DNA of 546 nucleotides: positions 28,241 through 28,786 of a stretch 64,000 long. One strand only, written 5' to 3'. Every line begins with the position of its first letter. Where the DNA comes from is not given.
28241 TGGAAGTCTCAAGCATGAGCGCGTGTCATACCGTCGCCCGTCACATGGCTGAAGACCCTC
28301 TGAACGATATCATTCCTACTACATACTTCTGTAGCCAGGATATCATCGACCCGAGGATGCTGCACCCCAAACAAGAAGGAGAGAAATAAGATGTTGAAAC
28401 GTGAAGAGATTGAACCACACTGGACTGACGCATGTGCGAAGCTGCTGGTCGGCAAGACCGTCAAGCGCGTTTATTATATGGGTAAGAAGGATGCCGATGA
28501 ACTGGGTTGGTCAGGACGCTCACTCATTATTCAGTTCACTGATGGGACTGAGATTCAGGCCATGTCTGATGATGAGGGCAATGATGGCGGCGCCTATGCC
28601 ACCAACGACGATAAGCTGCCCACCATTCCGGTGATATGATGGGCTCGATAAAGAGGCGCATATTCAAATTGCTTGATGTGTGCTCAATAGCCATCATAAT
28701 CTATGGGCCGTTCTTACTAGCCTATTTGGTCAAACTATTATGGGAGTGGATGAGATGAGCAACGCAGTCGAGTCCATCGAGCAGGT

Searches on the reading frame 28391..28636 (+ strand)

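Call 22: search_protein_families(library=pfam, alignment_id=A2, max_evalue=0.01)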
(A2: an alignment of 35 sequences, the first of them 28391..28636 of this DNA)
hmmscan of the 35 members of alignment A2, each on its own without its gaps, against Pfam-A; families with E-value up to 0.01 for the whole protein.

A. member 1, window:28391-28636:+ (82 aa): 0 families

B. families by the number of members that match (of 35 scanned): 5 families
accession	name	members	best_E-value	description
PF17338.8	GP88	1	8.1e-25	Gene product 88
PF07486.17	Hydrolase_2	1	3.4e-23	Cell Wall Hydrolase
PF01555.25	N6_N4_Mtase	1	1.1e-06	DNA methylase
PF23545.1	Zn_ribbon_HMPTM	1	0.004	HMPTM N-terminal zinc ribbon domain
PF01363.27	FYVE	1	0.0056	FYVE zinc finger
